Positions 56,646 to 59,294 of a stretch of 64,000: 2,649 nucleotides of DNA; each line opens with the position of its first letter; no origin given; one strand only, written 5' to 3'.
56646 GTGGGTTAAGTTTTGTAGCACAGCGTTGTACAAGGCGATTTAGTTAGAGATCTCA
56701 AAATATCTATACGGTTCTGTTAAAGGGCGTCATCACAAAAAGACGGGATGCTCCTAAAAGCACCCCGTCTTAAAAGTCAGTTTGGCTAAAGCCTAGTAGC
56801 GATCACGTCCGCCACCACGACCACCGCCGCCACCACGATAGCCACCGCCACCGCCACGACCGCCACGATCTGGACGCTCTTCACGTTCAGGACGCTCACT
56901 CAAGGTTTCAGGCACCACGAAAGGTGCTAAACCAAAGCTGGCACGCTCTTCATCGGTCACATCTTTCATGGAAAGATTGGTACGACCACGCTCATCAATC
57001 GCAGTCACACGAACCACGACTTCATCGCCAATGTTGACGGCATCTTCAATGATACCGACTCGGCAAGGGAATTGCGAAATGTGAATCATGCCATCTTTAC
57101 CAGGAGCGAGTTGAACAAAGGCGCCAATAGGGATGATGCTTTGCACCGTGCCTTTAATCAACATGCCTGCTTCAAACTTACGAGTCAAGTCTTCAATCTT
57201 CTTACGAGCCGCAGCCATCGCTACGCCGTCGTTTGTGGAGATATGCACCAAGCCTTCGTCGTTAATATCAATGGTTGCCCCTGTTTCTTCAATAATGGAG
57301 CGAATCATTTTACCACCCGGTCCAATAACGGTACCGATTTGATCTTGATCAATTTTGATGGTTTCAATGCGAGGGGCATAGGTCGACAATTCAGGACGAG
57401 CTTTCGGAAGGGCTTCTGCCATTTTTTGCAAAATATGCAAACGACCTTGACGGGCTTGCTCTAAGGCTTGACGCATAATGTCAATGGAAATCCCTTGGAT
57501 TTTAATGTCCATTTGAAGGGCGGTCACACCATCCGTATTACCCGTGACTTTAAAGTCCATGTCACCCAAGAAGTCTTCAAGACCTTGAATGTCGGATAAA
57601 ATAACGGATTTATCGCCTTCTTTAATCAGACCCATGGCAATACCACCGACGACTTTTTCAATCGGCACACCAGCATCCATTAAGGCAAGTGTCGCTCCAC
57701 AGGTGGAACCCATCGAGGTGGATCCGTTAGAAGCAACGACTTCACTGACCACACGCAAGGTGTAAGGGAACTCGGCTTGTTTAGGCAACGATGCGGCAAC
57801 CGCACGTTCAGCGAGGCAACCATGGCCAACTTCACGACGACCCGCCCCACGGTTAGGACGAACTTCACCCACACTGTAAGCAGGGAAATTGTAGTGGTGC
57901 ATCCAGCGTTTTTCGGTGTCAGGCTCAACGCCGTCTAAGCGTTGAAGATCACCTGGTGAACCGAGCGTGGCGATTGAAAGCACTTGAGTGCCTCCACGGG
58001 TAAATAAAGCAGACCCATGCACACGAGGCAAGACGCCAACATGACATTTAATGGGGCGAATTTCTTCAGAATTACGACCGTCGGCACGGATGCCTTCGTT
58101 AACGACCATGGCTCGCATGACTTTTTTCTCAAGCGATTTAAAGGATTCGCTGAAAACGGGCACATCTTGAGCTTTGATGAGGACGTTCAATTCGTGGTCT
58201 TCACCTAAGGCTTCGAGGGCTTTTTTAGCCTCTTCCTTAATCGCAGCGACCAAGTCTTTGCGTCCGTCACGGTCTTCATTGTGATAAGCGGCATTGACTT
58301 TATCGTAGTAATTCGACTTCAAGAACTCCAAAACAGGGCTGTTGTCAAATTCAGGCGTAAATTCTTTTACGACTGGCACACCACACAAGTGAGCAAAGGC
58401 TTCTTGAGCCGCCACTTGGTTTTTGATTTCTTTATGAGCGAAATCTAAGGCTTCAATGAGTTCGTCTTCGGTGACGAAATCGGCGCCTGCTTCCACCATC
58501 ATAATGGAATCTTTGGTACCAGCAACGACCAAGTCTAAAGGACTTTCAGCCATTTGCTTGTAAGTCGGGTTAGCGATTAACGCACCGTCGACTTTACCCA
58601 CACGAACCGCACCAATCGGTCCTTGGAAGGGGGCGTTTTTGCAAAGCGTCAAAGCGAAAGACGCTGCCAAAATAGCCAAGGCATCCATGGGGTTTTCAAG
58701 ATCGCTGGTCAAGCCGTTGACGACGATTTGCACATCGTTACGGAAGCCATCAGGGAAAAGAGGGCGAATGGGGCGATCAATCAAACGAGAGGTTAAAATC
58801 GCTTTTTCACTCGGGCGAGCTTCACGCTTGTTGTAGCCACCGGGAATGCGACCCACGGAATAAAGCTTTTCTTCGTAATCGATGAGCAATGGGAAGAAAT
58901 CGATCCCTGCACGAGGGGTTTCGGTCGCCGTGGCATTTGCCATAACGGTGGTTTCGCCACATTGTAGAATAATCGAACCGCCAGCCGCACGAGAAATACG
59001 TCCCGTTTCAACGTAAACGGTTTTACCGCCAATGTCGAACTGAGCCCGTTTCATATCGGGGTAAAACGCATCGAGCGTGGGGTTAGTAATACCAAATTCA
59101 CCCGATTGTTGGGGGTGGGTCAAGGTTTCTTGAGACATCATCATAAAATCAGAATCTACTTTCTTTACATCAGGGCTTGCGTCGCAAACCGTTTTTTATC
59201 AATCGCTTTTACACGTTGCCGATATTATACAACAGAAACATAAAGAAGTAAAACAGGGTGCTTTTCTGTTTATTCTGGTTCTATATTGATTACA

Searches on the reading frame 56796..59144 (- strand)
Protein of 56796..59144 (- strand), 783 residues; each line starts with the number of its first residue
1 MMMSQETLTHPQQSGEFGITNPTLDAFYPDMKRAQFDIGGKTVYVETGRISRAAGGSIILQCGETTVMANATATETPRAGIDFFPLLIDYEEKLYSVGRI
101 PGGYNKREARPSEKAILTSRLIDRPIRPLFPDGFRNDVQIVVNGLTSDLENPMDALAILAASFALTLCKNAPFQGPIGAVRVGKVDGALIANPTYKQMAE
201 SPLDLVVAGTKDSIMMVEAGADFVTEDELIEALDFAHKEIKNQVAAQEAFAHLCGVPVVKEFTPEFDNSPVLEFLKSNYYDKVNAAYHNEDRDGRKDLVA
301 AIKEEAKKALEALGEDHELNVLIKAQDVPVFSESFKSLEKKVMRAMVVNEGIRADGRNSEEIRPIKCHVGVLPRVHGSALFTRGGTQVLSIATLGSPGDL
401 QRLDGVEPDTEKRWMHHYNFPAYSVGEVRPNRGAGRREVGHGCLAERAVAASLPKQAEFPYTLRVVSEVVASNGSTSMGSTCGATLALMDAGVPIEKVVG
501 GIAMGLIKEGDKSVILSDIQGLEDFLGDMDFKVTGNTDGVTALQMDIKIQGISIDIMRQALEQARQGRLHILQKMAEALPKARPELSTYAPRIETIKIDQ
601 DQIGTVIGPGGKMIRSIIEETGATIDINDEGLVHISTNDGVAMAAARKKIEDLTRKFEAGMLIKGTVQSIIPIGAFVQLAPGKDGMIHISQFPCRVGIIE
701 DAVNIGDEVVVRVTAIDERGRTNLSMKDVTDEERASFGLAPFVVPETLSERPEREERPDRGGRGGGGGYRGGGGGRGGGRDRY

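Call 62: search_protein_families(library=pfam, proteins=[window:56796-59144:-], max_evalue=0.001)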
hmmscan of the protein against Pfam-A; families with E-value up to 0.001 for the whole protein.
window:56796-59144:- (783 aa): 6 families
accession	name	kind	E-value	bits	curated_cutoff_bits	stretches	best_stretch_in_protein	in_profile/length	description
PF01138.27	RNase_PH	-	2.1e-52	177.4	25.5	2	361-494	1-130/130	3' exoribonuclease family, domain 1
PF03725.20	RNase_PH_C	-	7.7e-26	90.3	20.8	2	175-238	1-66/67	3' exoribonuclease family, domain 2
PF00575.29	S1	-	4.8e-13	49.7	22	1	656-727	1-74/74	S1 RNA binding domain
PF00013.35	KH_1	-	2.2e-11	43.7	21.5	1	594-651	2-65/66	KH domain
PF03726.19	PNPase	-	8.2e-11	42.7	24.6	1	274-358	5-81/81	Polyribonucleotide nucleotidyltransferase, RNA binding domain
PF22675.2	KH-I_KHDC4-BBP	-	0.00019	21.7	30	0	603-637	8-42/76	KHDC4/BBP-like, KH-domain type I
